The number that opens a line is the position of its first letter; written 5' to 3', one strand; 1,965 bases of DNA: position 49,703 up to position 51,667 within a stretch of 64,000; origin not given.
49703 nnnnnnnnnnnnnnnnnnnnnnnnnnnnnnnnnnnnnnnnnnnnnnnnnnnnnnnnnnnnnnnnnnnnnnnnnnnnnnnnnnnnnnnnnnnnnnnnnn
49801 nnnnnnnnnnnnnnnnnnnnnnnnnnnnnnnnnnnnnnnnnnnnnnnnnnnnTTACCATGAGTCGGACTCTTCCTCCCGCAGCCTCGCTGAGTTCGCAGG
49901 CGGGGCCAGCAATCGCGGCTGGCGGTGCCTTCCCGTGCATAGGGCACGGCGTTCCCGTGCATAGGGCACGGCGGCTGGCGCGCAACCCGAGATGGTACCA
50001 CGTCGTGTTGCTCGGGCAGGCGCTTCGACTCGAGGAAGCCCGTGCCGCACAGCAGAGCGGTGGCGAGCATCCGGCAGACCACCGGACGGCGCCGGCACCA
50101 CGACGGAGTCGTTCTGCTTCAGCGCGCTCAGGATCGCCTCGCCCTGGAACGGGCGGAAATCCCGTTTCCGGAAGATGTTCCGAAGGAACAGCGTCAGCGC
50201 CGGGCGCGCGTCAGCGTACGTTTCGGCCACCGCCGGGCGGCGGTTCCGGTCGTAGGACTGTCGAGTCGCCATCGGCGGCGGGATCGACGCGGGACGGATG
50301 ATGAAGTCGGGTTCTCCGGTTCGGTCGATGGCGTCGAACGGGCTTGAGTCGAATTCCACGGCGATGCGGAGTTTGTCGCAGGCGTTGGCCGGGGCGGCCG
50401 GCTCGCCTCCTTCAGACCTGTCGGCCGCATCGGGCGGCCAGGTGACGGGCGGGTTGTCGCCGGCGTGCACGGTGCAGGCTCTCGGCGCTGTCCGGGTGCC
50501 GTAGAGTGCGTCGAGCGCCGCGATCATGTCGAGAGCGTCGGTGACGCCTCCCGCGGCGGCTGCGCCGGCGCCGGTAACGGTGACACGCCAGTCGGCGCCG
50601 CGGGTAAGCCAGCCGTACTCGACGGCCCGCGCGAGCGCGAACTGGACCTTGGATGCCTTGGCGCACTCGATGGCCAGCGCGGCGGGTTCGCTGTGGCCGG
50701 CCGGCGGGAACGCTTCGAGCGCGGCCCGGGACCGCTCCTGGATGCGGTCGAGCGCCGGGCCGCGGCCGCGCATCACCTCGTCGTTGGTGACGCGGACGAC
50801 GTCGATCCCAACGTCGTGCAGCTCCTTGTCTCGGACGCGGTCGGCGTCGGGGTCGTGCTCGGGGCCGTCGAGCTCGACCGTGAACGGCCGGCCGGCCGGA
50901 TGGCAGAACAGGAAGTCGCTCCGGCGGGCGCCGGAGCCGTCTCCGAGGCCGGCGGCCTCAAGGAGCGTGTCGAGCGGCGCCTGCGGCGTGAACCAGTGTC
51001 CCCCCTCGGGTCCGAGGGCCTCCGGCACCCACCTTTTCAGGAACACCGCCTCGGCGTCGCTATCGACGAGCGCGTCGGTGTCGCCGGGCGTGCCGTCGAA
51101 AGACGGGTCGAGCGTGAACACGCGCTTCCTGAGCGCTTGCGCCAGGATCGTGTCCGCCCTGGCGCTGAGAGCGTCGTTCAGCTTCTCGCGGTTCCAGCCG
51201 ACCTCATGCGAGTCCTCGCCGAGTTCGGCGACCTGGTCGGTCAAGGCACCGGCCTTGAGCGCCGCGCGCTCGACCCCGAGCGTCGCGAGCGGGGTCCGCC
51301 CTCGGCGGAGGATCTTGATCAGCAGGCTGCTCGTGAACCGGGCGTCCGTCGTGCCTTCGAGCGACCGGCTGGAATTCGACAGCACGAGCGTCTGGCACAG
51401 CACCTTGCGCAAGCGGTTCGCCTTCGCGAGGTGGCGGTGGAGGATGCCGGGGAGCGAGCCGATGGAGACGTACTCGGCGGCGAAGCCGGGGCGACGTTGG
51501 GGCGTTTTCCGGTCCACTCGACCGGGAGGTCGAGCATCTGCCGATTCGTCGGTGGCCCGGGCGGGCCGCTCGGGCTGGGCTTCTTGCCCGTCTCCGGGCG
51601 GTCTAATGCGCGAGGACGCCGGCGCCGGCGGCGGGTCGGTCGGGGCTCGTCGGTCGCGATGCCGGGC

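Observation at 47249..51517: GmrSD-like type IV restriction gene apparently inserted into, and replacing the core of, a DUF559-RecQ-like helicase gene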

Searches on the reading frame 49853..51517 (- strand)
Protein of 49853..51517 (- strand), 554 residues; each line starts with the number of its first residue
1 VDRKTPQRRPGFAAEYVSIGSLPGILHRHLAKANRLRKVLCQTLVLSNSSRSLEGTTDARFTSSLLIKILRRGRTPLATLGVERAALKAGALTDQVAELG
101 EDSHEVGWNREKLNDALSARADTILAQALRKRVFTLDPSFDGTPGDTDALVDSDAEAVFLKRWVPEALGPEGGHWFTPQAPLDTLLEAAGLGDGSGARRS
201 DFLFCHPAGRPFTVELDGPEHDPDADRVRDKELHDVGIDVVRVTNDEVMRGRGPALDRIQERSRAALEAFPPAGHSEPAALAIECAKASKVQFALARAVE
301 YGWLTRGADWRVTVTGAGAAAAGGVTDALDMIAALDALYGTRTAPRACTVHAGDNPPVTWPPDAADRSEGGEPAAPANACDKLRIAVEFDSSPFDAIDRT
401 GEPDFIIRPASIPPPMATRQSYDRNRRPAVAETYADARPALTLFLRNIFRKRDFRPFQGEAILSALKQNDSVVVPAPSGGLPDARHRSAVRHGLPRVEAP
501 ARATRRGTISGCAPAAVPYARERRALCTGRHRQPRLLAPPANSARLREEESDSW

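Call 3: search_protein_families(library=pfam, proteins=[window:49853-51517:-], max_evalue=0.01)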
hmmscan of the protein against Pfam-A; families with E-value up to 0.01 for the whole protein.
window:49853-51517:- (554 aa): 1 family
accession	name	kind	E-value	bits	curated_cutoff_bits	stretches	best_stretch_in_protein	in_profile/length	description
PF04480.18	DUF559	-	1.8e-06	28.2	20.6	1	212-261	55-106/109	Protein of unknown function (DUF559)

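Call 6: find_homologous_proteins(query=window:50078-51517:-, max_evalue=0.001)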
Query seq(480 aa) (480 aa): 16 proteins with E <= 0.001 among 8000 candidates.
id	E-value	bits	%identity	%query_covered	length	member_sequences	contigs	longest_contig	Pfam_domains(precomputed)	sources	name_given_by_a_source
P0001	9.4e-272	920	87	98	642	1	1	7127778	PF04480.19,PF00270.36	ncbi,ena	-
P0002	3.8e-219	746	73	97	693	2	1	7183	PF00270.36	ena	-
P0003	6.0e-160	551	57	97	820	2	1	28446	PF04480.19,PF00270.36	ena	-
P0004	3.1e-141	490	51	98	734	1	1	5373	PF04480.19,PF00270.36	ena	-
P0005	3.9e-135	469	53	86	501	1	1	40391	PF04480.19,PF00270.36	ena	-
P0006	1.2e-117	412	84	29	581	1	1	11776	PF04480.19,PF00270.36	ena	-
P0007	6.9e-114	399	47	95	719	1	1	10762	PF01396.25,PF04480.19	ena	-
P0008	1.4e-110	388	44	98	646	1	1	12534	PF01396.25,PF04480.19,PF00270.36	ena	-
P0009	2.5e-107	378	44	98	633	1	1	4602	PF04480.19,PF00270.36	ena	-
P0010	3.3e-107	377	41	98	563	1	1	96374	PF04480.19,PF18741.8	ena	-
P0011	2.3e-97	345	49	75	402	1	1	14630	PF04480.19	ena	-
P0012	7.2e-88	314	57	55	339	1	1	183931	PF04480.19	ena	-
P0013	2.8e-47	180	67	30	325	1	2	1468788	-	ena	-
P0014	1.1e-19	89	94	11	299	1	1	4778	-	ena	-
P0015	1.1e-17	82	76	13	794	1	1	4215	PF00270.36,PF00271.38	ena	-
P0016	7.8e-13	66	80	11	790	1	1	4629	PF00270.36,PF00271.38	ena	-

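Call 8: find_encoding_contigs(protein=P0001, flank=10000, max_places=3)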
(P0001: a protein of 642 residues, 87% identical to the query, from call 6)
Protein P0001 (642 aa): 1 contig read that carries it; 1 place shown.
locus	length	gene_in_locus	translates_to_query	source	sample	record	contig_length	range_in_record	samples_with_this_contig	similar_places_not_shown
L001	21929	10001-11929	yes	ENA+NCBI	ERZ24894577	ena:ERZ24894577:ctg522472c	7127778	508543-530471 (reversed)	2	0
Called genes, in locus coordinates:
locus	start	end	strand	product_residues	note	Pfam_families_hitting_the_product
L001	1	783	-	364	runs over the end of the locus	-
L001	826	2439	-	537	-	PF01935:DUF87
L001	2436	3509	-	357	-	-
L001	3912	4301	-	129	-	-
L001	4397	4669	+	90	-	-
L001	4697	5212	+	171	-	-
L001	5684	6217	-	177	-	-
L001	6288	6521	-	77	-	-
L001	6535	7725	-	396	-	PF02368:Big_2 (weak)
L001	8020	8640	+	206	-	-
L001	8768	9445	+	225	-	-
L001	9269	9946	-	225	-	-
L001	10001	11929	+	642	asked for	PF04480:DUF559 (weak), PF00270:DEAD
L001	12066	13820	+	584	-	PF00271:Helicase_C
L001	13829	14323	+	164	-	-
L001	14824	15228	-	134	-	-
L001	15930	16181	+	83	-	-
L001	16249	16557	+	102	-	-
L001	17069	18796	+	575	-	PF01609:DDE_Tnp_1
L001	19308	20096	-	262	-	-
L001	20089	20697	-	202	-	PF03551:PadR, PF10400:Vir_act_alpha_C (weak)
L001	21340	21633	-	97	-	-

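Call 9: find_encoding_contigs(protein=P0016, flank=10000, max_places=3)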
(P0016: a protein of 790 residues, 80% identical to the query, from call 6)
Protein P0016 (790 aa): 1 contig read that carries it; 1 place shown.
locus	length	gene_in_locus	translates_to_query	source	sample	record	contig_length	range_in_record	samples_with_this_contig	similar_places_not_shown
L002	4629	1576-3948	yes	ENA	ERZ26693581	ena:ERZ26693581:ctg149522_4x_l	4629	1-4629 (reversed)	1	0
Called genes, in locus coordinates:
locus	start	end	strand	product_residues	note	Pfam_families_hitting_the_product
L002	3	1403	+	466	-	?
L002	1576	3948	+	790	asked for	PF00270:DEAD, PF00271:Helicase_C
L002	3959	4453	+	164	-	-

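Call 14: search_protein_families(library=padloc, proteins=[window:49853-51517:-, P0016, L001:13829-14323:+, P0003], max_evalue=0.01)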
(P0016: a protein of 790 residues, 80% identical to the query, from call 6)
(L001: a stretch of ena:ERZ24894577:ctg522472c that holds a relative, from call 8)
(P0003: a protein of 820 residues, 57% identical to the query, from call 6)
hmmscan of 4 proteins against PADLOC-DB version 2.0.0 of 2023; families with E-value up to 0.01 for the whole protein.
window:49853-51517:- (554 aa): 0 families

P0016 (790 aa): 28 families (the best 25 are shown)
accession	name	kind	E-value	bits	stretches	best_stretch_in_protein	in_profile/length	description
PDLC02864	DpdF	-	1.8e-82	276.1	1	11-416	9-363/610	DpdF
PDLC02861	DpdF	-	1.1e-74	249.8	2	11-236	15-224/611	DpdF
PDLC02870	DpdF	-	1.1e-66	223.5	2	17-232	6-205/534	DpdF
PDLC02868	DpdF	-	1.8e-58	196.1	2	18-211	332-521/1078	DpdF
PDLC03928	PsyrT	-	6.6e-57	191.2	2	14-209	10-204/689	-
PDLC02865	DpdF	-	2.5e-46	155.9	2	12-238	747-962/1499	DpdF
PDLC02859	DpdF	-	2.4e-38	129.9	1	19-393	95-426/545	DpdF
PDLC02872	DpdF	-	1.2e-36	124.7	2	41-234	177-376/859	DpdF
PDLC02855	DpdF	-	3.2e-35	119.6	2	331-401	419-489/825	DpdF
PDLC01089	C3a193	-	5.4e-34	115.7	1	41-402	269-603/983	poss. alt. Cas3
PDLC02857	DpdF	-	7.7e-29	98.3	2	337-413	484-560/911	DpdF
PDLC02867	DpdF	-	9.6e-26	88.3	2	326-402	413-489/855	DpdF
PDLC02862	DpdF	-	2.6e-20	69.9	2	334-393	406-465/811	DpdF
PDLC02858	DpdF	-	8e-20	68.9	2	326-396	409-479/504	DpdF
PDLC02863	DpdF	-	7.6e-17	59.3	1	327-404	90-167/488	DpdF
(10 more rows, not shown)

L001:13829-14323:+ (164 aa): 1 family
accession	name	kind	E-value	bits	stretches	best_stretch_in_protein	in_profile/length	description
PDLC00006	DruC1|DruC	-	3.7e-05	20.4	1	2-144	171-314/626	Unknown function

P0003 (820 aa): 17 families
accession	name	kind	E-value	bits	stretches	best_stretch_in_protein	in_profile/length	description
PDLC02864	DpdF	-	1.5e-57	193.8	1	516-738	11-218/610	DpdF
PDLC02861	DpdF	-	3.1e-49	165.8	1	517-736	18-222/611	DpdF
PDLC02870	DpdF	-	1.7e-46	156.8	1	520-738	6-209/534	DpdF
PDLC02865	DpdF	-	3.5e-38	128.9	1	500-752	730-973/1499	DpdF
PDLC02868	DpdF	-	4.8e-38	128.5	1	520-712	331-520/1078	DpdF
PDLC03928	PsyrT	-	1.2e-37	127.5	1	517-710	10-201/689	-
PDLC01089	C3a193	-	6.1e-26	89.1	1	543-708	268-430/983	poss. alt. Cas3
PDLC02859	DpdF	-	7.8e-26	88.6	1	522-731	95-291/545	DpdF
PDLC02872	DpdF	-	5.1e-19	66.3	1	532-705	162-348/859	DpdF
PDLC02855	DpdF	-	1.5e-14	51.2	1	542-736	157-355/825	DpdF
PDLC02857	DpdF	-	3.9e-13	46.4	1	544-679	198-345/911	DpdF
PDLC02867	DpdF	-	9.1e-13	45.4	1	510-705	115-331/855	DpdF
PDLC02862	DpdF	-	7.5e-10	35.3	1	545-674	138-281/811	DpdF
PDLC02503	BrxHI|BrxHII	-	3.1e-05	20.5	1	518-658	15-161/698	BrxHI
PDLC01146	Cas3d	-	0.00051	16.5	1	524-626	18-129/625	Cas3d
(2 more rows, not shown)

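Call 15: search_protein_families(library=ncbifam, proteins=[window:49853-51517:-, P0016, L001:13829-14323:+, P0003], max_evalue=0.01)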
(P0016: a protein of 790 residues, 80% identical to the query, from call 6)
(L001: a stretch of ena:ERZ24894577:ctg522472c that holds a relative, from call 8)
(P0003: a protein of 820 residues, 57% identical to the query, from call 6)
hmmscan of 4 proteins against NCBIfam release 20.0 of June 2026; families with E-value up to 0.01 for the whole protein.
window:49853-51517:- (554 aa): 0 families

P0016 (790 aa): 23 families
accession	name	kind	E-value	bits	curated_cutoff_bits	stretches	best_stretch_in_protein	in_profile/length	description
TIGR01389.1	recQ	equivalog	2.2e-78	264.2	640.2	2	15-240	4-213/591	DNA helicase RecQ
TIGR00614.1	recQ_fam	subfamily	5.8e-70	236.4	219.8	1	16-408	3-347/470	RecQ family ATP-dependent DNA helicase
NF008279.0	PRK11057.1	equivalog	1.2e-59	202.3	1015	2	14-232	15-217/608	ATP-dependent DNA helicase RecQ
NF041063.1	DpdF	equivalog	9.7e-50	170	550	2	33-253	152-377/813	protein DpdF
TIGR03817.1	DECH_helic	hypoth_equivalog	3.9e-10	38.6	874.1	1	36-393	48-385/742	helicase/secretion neighborhood putative DEAH-box helicase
NF053631.1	RNA_helic_CshA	equivalog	3e-08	33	646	1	330-394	280-344/434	degradosome RNA helicase CshA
NF008394.0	PRK11192.1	equivalog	1.5e-07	30.6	507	1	320-386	279-346/441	ATP-dependent RNA helicase SrmB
TIGR04121.1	DEXH_lig_assoc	equivalog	4.7e-07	27.9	850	1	329-381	294-346/804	ligase-associated DNA damage response DEXH box helicase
NF010338.0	PRK13767.1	equivalog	4e-05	22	849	1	330-384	334-388/877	ATP-dependent helicase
NF053711.1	RNA_heli_RhlE1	exception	6.1e-05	21.9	750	1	325-392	282-351/434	RNA helicase RhlE1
NF007882.0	PRK10590.1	equivalog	7.1e-05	21.9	743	1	329-407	287-368/456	ATP-dependent RNA helicase RhlE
NF008744.0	PRK11776.1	equivalog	7.2e-05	21.5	524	1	328-402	283-357/460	ATP-dependent RNA helicase DbpA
NF010337.0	PRK13766.1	equivalog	0.00018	19.8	610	0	326-383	413-470/781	Hef nuclease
NF008166.0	PRK10917.1-4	equivalog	0.00041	18.6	864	1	325-392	543-611/705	ATP-dependent DNA helicase RecG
NF053710.1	RNA_heli_RhlE2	exception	0.00096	17.6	925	1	324-387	288-351/635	RNA helicase RhlE2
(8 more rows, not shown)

L001:13829-14323:+ (164 aa): 2 families
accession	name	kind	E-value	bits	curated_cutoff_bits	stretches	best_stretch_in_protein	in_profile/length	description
NF003034.1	PRK03918.1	equivalog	0.0015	16.6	700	1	6-118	311-422/878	DNA double-strand break repair ATPase Rad50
TIGR00996.1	Mtu_fam_mce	paralog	0.0048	16.1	140.5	1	9-79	178-248/291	MCE family protein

P0003 (820 aa): 5 families
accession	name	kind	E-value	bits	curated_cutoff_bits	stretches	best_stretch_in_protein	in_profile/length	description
TIGR01389.1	recQ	equivalog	1.7e-50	172.1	640.2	1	518-737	4-208/591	DNA helicase RecQ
TIGR00614.1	recQ_fam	subfamily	2.9e-46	158.2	219.8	1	519-738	3-209/470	RecQ family ATP-dependent DNA helicase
NF008279.0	PRK11057.1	equivalog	1.3e-42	146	1015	1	517-734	15-217/608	ATP-dependent DNA helicase RecQ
NF041063.1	DpdF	equivalog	3.7e-26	92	550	1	534-735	147-357/813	protein DpdF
NF053632.1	heli_RadD_YejH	equivalog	0.0042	15.4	720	1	528-595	3-75/573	DNA repair helicase RadD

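Call 42: find_encoding_contigs(protein=P0013, flank=6000, max_places=2)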
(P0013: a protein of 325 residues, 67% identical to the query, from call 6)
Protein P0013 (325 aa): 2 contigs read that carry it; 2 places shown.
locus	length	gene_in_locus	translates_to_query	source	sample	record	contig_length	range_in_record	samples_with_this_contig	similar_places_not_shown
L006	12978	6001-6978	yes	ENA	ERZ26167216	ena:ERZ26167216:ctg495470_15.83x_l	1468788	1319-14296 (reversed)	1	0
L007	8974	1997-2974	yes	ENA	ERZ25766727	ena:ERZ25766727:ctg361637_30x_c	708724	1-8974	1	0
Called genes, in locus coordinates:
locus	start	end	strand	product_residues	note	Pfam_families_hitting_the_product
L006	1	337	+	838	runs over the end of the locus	PF03160:Calx-beta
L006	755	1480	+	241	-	-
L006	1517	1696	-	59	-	-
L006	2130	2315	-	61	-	-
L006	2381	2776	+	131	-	-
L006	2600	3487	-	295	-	PF06527:TniQ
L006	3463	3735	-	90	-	-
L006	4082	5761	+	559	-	PF13086:AAA_11 (weak), PF13087:AAA_12, PF18741:MTES_1575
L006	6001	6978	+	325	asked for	-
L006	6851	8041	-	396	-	PF14690:Zn_ribbon_ISL3 (weak), PF13542:HTH_Tnp_ISL3, PF01610:DDE_Tnp_ISL3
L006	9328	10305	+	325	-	-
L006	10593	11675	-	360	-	PF01548:DEDD_Tnp_IS110, PF02371:Transposase_20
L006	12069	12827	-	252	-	PF01695:IstB_IS21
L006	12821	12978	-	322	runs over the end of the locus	PF22483:Mu-transpos_C_2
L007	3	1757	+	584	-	?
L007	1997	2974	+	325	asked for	-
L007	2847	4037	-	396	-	PF14690:Zn_ribbon_ISL3 (weak), PF13542:HTH_Tnp_ISL3, PF01610:DDE_Tnp_ISL3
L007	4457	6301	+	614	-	-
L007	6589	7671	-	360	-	PF01548:DEDD_Tnp_IS110, PF02371:Transposase_20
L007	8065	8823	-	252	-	PF01695:IstB_IS21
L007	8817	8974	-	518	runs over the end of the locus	PF00665:rve (weak), PF22483:Mu-transpos_C_2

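Call 43: find_encoding_contigs(protein=P0012, flank=6000, max_places=2)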
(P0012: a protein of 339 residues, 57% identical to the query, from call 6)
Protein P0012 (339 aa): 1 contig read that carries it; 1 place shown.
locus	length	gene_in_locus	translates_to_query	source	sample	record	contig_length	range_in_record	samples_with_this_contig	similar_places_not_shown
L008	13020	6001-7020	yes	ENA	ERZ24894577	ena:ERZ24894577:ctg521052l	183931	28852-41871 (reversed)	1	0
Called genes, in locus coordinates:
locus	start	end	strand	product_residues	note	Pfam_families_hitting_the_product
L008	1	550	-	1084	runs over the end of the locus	PF02811:PHP, PF07733:DNA_pol3_alpha, PF17657:DNA_pol3_finger, PF14579:HHH_6, PF01336:tRNA_anti-codon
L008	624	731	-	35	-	-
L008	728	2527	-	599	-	PF00817:IMS (weak)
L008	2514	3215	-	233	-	PF00154:RecA_N (weak)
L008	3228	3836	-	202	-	PF01726:LexA_DNA_bind (weak), PF00717:Peptidase_S24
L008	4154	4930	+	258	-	PF00515:TPR_1 (faint), PF07719:TPR_2 (weak), PF13428:TPR_14 (weak)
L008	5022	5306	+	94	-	PF12441:CopG_antitoxin (weak)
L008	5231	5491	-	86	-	-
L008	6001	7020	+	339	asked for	PF04480:DUF559 (weak)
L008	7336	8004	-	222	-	PF13635:DUF4143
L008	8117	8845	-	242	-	PF13173:AAA_14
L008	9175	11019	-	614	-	PF08811:DUF1800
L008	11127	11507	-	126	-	PF01850:PIN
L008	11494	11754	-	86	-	PF04014:MazE_antitoxin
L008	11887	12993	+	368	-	PF13243:SQHop_cyclase_C (weak)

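Call 44: find_encoding_contigs(protein=P0010, flank=6000, max_places=2)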
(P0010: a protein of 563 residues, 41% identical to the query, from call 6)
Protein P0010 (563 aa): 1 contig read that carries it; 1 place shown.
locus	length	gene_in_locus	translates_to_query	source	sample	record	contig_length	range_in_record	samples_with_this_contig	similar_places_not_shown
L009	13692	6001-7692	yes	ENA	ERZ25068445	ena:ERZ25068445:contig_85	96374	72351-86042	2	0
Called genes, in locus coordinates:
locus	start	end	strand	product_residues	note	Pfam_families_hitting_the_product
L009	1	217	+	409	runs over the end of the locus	PF01609:DDE_Tnp_1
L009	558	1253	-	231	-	-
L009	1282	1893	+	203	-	PF13701:DDE_Tnp_1_4 (weak)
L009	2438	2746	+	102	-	-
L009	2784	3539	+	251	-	-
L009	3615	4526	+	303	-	PF13384:HTH_23 (weak), PF13518:HTH_28 (weak), PF13551:HTH_29 (weak), PF13565:HTH_32 (weak), PF13592:HTH_33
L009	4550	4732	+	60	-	-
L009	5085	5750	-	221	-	PF00929:RNase_T, PF16473:Rv2179c-like (faint)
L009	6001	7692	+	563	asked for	PF04480:DUF559 (weak), PF18741:MTES_1575 (faint)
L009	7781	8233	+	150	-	PF00270:DEAD (weak)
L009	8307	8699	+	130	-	PF00271:Helicase_C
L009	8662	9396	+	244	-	-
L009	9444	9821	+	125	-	-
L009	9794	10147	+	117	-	PF06160:EzrA (weak)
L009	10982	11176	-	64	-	-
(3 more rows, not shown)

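Call 45: search_protein_representatives(protein=window:50078-51517:-)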
Query: 480 residues. Proteins with E-value up to 0.001 (for the whole library): 452; up to 1e-10: 248; up to 1e-30: 90. The best 150 are listed.
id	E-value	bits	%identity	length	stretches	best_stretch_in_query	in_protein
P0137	1.1e-223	759.6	72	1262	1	8-480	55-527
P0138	8.3e-134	463.3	50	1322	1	7-478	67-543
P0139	7.9e-120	417.2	46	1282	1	8-478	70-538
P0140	1.0e-107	377.3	46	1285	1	6-478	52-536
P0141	8.0e-104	364.5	48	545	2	35-392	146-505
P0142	1.7e-101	356.8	41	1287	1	8-478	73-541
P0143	3.1e-98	346.1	43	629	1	9-474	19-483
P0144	4.4e-97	342.3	48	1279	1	10-480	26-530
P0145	1.2e-96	340.8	42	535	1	8-478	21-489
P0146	3.7e-96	339.2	45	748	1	64-478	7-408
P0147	1.2e-94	334.3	41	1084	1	8-478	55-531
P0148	1.2e-93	330.9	41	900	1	10-479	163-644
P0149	3.9e-93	329.2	39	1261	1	9-478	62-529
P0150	6.5e-93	328.5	46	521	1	8-415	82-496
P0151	3.4e-91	322.8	49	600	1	9-357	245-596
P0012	2.3e-88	313.5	57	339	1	34-301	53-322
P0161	5.4e-81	289.2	36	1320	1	9-478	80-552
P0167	6.2e-75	269.2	40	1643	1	9-480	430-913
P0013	8.9e-48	179.7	75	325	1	7-130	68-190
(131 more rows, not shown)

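Call 48: search_protein_families(library=pfam, proteins=[P0137, P0138, P0142, P0167, P0161], max_evalue=0.001)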
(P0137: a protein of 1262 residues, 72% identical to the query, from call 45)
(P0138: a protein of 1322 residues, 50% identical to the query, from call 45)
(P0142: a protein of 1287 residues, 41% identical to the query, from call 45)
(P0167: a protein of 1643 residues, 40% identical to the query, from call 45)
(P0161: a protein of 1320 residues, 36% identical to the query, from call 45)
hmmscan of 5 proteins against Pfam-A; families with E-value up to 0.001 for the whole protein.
P0137 (1262 aa): 4 families
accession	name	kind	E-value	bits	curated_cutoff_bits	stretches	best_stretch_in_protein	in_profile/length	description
PF00270.35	DEAD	-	4.5e-20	72.5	26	1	503-674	1-163/167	DEAD/DEAH box helicase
PF00271.37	Helicase_C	-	5.4e-13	49.6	23.5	1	800-857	52-109/110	Helicase conserved C-terminal domain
PF04480.18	DUF559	-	4.7e-06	26.9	20.6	1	259-310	55-108/109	Protein of unknown function (DUF559)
PF04851.21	ResIII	-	4e-05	24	22.5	1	501-671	3-162/164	Type III restriction enzyme, res subunit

P0138 (1322 aa): 4 families
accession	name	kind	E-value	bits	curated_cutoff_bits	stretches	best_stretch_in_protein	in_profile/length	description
PF00270.35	DEAD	-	4.6e-18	65.9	26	1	521-693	1-163/167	DEAD/DEAH box helicase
PF00271.37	Helicase_C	-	1.2e-12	48.5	23.5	1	820-876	54-110/110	Helicase conserved C-terminal domain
PF04480.18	DUF559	-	5.8e-05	23.3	20.6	1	272-321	55-106/109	Protein of unknown function (DUF559)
PF04851.21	ResIII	-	9.1e-05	22.9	22.5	1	521-652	5-139/164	Type III restriction enzyme, res subunit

P0142 (1287 aa): 5 families
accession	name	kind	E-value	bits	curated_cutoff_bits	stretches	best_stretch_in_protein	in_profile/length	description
PF00270.35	DEAD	-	4.8e-17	62.6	26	1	521-695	3-163/167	DEAD/DEAH box helicase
PF00271.37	Helicase_C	-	4e-15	56.4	23.5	1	767-871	14-109/110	Helicase conserved C-terminal domain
PF01396.24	Zn_ribbon_Top1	-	2.3e-10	40.5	32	1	14-49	3-37/39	Topoisomerase DNA binding C4 zinc finger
PF04480.18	DUF559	-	2.4e-06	27.8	20.6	1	272-326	51-106/109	Protein of unknown function (DUF559)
PF22590.2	Cas3-like_C_2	-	0.00072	20.2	27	0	769-872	3-105/106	CRISPR-associated nuclease/helicase Cas3, C-terminal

P0167 (1643 aa): 8 families
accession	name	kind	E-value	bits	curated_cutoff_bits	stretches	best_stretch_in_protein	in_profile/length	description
PF00069.31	Pkinase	-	4.3e-32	112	31.7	1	22-304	2-259/263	Protein kinase domain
PF00270.35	DEAD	-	1.5e-18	67.6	26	1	891-1060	3-163/167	DEAD/DEAH box helicase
PF07714.23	PK_Tyr_Ser-Thr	-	7.1e-15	55.4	23.1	1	26-250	6-213/258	Protein tyrosine and serine/threonine kinase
PF00271.37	Helicase_C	-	5.9e-14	52.7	23.5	1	1130-1238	13-109/110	Helicase conserved C-terminal domain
PF20600.3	ExoX-like_C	-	9.4e-08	31.8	26.5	1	355-376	3-24/30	Exodeoxyribonuclease X-like C-terminal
PF22590.2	Cas3-like_C_2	-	0.00023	21.8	27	1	1133-1239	3-105/106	CRISPR-associated nuclease/helicase Cas3, C-terminal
PF01636.29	APH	-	0.00026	21.3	23.2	0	158-189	166-197/239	Phosphotransferase enzyme family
PF03109.22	ABC1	-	0.00075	19.2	22.9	0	110-196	141-221/244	ABC1 atypical kinase-like domain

P0161 (1320 aa): 7 families
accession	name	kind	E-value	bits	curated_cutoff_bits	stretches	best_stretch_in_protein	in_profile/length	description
PF00270.35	DEAD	-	1.5e-15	57.8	26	1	531-702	2-163/167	DEAD/DEAH box helicase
PF00271.37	Helicase_C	-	2.8e-13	50.5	23.5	1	822-879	53-110/110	Helicase conserved C-terminal domain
PF01396.24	Zn_ribbon_Top1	-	1.2e-08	35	32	1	8-46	4-37/39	Topoisomerase DNA binding C4 zinc finger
PF04480.18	DUF559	-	2.1e-08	34.5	20.6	1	271-335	46-107/109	Protein of unknown function (DUF559)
PF04851.21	ResIII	-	2.7e-06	27.8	22.5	1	527-699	2-162/164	Type III restriction enzyme, res subunit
PF06839.17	Zn_ribbon_GRF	-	9.6e-05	22.9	25.9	1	6-37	1-32/45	GRF zinc finger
PF10881.14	DUF2726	-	0.00064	19.9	24.7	0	268-322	56-114/126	Protein of unknown function (DUF2726)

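Call 50: search_dna_similar(query=window:50078-51517:-, collection=plasmids, mode=protein, max_rows=30, max_evalue=1e-10)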
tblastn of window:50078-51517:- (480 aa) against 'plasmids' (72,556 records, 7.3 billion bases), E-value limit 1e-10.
No match.

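Call 51: search_dna_similar(query=window:50078-51517:-, collection=phages, mode=protein, max_rows=10, max_evalue=0.000001)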
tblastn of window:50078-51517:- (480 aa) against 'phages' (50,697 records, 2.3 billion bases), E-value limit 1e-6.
No match.
